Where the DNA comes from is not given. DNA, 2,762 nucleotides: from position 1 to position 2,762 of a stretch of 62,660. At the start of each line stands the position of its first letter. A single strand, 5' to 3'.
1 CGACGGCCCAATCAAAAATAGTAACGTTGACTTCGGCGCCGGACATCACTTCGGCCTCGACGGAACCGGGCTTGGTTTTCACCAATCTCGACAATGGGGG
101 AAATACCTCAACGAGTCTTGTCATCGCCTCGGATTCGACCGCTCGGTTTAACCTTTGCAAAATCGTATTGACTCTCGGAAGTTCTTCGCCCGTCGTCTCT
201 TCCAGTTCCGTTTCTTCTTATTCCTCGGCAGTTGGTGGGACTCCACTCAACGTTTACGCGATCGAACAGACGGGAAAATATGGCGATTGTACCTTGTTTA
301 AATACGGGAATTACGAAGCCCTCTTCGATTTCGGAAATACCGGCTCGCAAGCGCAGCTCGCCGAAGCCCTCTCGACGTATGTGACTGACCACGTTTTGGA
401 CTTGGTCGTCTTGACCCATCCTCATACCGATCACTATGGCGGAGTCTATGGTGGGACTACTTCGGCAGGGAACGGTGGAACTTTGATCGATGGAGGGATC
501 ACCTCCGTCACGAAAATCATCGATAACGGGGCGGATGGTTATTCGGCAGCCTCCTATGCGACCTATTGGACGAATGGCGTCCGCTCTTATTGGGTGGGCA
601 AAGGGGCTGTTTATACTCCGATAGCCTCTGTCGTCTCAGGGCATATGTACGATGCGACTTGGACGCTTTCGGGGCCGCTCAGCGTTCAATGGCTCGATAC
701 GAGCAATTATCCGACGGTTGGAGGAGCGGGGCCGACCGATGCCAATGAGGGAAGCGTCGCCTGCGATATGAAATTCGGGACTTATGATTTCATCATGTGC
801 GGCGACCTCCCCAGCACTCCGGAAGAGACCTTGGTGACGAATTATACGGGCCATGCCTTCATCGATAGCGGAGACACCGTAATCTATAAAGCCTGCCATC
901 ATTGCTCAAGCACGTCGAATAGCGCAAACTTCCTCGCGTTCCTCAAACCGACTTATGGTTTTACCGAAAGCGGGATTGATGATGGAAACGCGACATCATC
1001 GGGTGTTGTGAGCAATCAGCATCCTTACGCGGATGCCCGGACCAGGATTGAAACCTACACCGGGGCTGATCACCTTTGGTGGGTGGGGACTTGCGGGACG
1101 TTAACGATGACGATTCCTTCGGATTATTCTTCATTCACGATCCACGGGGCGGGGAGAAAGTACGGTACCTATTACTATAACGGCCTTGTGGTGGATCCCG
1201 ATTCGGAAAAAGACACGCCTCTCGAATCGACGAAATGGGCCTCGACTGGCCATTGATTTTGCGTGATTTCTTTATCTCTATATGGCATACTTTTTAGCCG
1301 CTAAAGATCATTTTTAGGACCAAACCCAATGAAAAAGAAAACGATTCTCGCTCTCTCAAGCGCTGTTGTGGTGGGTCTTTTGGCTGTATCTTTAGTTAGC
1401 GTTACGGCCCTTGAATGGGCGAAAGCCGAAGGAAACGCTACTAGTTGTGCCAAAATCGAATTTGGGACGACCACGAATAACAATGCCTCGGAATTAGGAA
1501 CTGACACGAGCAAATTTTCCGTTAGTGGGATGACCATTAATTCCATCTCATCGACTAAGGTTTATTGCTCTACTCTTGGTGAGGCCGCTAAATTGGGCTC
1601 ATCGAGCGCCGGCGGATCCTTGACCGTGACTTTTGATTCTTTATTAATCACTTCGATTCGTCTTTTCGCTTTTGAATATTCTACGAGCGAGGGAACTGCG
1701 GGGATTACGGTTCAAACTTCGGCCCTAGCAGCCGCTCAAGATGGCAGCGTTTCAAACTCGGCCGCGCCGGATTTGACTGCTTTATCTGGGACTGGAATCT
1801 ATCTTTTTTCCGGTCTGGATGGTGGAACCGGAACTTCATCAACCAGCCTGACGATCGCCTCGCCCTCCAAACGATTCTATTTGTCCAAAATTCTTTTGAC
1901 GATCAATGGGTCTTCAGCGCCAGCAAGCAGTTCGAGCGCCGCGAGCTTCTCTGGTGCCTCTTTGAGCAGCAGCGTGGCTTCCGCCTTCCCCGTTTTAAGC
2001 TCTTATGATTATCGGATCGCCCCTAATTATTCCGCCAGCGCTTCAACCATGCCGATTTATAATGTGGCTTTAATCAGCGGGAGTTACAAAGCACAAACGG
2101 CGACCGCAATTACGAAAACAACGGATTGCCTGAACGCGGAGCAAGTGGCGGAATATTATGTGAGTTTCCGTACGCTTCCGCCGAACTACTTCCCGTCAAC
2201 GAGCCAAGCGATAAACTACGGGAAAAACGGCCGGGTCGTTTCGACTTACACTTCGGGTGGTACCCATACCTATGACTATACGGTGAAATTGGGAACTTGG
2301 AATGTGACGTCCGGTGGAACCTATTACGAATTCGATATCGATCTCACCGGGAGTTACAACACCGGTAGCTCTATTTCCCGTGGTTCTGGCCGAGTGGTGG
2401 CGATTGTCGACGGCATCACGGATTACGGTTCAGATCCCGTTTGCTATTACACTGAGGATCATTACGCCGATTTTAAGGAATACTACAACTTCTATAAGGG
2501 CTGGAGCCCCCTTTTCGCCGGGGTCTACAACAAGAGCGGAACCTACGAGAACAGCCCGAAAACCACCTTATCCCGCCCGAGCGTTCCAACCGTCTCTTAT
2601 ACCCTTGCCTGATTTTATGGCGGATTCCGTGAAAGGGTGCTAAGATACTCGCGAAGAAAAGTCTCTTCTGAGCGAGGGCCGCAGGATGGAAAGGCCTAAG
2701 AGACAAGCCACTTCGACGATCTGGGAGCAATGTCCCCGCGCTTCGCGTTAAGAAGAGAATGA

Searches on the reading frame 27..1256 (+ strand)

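Call 28: search_protein_families(library=pfam, max_evalue=0.00001, proteins=[window:27-1256:+])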
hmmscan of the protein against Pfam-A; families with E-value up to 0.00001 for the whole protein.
window:27-1256:+ (409 aa): 1 family
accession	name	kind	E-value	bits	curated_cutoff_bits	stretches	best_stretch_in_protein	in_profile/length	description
PF00753.33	Lactamase_B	-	4.7e-08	33.6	22.7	1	85-141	5-61/196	Metallo-beta-lactamase superfamily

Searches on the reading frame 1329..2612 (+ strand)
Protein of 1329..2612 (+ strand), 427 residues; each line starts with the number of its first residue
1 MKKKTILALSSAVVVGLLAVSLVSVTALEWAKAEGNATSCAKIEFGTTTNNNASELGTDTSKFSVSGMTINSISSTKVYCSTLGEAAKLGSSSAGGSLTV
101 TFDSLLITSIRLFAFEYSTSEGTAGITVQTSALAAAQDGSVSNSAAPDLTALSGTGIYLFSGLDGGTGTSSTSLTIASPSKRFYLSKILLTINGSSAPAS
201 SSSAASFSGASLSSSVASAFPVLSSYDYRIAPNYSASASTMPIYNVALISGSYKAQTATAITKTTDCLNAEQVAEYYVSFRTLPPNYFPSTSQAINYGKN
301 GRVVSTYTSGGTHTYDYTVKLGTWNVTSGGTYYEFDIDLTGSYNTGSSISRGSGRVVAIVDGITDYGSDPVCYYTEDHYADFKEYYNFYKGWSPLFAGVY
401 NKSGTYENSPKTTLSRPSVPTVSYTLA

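Call 28: search_protein_families(library=pfam, max_evalue=0.00001, proteins=[window:1329-2612:+])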
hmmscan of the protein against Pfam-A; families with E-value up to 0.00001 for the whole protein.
window:1329-2612:+ (427 aa): 1 family
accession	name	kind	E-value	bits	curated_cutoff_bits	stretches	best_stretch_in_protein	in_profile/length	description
PF00545.25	Ribonuclease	-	2.6e-06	28.3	24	1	322-385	44-97/98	ribonuclease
